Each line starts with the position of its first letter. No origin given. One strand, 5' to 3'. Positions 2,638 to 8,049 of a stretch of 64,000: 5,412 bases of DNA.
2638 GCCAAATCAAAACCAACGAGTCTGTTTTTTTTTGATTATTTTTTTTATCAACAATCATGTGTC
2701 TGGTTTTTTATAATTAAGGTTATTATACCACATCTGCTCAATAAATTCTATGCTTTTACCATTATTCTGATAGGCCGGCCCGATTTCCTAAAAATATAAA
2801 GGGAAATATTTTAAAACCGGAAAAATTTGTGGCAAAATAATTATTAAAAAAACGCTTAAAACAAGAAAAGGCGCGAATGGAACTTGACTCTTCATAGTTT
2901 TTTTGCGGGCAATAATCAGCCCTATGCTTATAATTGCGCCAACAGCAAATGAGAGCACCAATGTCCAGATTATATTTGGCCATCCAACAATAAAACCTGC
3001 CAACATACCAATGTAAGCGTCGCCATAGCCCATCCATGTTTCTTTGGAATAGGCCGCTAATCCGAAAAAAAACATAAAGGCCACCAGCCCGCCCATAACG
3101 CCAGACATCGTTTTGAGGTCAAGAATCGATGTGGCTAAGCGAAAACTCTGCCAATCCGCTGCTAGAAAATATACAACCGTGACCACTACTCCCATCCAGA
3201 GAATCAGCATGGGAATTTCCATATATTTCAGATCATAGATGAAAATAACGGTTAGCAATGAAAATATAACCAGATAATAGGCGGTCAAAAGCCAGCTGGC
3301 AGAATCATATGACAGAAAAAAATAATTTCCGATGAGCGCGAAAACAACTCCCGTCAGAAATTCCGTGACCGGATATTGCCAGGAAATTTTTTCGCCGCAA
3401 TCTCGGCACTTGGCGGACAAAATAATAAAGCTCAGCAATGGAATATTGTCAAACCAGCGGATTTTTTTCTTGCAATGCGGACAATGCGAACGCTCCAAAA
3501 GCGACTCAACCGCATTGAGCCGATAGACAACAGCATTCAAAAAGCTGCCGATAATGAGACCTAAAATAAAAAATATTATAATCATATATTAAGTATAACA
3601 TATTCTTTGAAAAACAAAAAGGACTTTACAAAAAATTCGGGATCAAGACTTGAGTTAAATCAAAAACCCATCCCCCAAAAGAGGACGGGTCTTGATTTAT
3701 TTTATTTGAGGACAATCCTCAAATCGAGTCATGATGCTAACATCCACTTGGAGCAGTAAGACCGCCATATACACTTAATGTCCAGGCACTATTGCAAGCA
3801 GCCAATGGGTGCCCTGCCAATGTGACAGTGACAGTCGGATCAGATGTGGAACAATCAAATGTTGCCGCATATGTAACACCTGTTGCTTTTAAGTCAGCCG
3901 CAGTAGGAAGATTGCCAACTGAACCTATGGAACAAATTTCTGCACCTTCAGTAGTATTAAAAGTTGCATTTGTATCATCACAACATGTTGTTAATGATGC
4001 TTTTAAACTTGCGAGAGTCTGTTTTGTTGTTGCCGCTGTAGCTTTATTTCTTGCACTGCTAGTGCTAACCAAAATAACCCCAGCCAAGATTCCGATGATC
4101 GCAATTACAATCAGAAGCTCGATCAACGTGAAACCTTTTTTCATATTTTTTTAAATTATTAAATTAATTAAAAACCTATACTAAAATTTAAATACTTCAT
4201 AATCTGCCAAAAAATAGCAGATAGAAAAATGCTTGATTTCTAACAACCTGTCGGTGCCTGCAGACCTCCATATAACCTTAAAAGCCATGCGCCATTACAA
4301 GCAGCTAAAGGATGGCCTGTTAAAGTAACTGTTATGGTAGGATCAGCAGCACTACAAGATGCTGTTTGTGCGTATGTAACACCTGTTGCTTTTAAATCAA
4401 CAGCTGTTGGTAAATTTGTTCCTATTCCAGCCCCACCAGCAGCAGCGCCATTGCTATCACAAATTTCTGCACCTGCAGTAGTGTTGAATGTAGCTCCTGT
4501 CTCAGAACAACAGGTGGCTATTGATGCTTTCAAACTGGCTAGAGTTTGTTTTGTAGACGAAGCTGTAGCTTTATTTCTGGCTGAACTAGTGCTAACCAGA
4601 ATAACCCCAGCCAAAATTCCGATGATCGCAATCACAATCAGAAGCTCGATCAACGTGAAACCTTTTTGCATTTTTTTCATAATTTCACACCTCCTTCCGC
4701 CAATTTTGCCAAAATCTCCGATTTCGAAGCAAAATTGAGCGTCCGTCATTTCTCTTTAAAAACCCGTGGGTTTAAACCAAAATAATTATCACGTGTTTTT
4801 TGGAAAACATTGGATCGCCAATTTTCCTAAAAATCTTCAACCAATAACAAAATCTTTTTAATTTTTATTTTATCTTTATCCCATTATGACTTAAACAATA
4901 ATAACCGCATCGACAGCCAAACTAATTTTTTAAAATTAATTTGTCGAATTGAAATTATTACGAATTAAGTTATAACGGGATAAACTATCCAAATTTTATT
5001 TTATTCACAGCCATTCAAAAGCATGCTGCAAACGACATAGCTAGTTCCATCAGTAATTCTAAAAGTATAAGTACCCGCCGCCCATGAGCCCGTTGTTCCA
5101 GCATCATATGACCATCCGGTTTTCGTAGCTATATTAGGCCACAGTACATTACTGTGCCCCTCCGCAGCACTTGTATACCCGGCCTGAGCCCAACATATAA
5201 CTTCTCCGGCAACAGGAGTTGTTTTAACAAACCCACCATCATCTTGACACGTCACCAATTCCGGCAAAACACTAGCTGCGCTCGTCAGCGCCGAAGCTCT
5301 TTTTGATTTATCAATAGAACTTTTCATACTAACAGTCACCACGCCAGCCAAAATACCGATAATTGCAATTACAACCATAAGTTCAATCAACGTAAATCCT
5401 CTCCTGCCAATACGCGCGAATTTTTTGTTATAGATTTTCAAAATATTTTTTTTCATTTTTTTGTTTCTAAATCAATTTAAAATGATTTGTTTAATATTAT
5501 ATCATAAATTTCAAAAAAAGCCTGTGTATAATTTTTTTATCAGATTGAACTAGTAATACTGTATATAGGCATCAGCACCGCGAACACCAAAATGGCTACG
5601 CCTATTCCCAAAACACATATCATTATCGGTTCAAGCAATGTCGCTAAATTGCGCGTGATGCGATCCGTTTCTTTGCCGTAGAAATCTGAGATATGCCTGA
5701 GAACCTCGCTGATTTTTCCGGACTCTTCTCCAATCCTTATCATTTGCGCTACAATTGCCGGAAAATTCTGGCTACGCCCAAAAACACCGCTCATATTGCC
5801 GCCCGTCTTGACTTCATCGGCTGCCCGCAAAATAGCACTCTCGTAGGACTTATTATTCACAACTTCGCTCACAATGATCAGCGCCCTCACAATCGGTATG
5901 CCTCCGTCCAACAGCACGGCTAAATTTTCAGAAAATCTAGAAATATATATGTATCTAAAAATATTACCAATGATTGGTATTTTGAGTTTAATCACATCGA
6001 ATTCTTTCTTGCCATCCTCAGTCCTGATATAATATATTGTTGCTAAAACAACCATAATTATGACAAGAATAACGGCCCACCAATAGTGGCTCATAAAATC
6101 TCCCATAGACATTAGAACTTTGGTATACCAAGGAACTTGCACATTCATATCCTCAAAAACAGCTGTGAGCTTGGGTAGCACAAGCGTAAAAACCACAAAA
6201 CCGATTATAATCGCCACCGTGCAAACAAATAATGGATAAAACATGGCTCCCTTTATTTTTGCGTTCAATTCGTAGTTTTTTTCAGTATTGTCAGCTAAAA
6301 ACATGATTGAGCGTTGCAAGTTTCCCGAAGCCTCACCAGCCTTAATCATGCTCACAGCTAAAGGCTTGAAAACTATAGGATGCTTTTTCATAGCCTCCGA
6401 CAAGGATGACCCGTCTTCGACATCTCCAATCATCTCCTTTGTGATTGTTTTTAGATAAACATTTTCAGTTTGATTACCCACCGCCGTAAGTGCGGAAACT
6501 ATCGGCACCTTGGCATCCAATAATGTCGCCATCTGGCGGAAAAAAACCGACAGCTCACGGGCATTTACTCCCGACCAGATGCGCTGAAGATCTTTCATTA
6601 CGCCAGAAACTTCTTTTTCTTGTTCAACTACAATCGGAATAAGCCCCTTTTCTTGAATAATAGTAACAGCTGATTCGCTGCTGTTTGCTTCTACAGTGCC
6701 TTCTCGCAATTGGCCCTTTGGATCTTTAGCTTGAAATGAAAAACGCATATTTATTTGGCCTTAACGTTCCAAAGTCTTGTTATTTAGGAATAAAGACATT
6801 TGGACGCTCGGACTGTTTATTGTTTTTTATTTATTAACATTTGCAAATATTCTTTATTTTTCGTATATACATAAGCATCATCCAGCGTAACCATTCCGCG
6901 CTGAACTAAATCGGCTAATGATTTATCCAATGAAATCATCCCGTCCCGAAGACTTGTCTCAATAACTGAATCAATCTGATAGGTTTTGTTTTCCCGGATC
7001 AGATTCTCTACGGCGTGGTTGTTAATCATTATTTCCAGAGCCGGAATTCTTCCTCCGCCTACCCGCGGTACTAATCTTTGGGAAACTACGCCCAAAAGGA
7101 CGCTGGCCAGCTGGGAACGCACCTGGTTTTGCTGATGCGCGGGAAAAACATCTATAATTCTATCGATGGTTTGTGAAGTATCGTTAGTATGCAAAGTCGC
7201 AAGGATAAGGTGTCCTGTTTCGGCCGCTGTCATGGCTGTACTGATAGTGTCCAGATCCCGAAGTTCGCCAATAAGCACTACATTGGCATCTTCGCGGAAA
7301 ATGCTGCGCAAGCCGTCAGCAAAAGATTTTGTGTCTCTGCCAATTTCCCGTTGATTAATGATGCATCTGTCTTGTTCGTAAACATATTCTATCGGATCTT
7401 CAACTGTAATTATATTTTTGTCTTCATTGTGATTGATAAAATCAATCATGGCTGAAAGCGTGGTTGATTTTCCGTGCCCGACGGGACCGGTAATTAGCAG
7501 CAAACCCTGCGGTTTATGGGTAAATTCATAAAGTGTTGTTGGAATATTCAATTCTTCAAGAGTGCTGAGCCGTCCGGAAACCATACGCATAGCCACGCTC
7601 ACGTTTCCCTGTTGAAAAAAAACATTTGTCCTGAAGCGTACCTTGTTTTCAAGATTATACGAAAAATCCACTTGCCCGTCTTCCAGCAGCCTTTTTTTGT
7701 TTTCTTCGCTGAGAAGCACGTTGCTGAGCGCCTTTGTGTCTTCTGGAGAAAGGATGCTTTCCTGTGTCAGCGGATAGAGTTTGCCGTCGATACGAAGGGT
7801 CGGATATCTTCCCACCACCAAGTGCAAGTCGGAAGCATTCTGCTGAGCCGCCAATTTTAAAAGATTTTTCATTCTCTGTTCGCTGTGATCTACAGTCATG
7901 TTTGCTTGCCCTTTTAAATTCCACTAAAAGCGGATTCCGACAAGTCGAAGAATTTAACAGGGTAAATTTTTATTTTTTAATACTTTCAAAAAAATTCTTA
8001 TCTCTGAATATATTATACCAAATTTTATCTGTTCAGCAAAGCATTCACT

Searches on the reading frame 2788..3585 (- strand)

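Call 48: search_protein_families(library=pfam, proteins=[window:2788-3585:-], max_evalue=0.00001)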
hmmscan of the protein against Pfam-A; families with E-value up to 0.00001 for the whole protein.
window:2788-3585:- (265 aa): 2 families
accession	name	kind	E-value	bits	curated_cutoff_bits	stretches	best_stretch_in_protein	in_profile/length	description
PF06750.18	A24_N_bact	-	1.1e-31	109.1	23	1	7-85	1-80/84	Bacterial Peptidase A24 N-terminal domain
PF01478.23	Peptidase_A24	-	2e-09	38.3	26.5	1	105-221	1-104/104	Type IV leader peptidase family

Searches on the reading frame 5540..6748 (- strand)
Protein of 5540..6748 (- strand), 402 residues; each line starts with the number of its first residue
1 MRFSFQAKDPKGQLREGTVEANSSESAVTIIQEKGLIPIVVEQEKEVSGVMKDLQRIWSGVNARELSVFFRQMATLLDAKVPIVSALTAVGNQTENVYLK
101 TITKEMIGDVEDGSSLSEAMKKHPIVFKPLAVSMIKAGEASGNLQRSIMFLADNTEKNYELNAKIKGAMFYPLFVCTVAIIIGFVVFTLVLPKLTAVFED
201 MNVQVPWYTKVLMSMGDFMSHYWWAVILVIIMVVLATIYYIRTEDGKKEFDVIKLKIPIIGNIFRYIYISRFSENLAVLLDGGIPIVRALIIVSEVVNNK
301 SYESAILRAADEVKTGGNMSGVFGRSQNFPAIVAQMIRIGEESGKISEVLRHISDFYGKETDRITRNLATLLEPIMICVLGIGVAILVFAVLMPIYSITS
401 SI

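Call 47: search_protein_families(library=pfam, proteins=[window:5540-6748:-], max_evalue=0.00001)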
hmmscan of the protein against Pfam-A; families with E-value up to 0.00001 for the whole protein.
window:5540-6748:- (402 aa): 1 family
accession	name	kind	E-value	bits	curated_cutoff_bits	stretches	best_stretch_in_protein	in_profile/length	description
PF00482.28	T2SSF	-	1.1e-59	200.3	25.2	2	69-192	1-125/125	Type II secretion system (T2SS), protein F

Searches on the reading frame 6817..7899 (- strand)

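Call 47: search_protein_families(library=pfam, proteins=[window:6817-7899:-], max_evalue=0.00001)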
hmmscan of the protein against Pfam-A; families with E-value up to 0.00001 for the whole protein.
window:6817-7899:- (360 aa): 1 family
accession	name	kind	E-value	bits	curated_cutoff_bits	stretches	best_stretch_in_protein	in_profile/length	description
PF00437.27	T2SSE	-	3.4e-47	161.3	24.9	1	9-280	11-281/370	Type II/IV secretion system protein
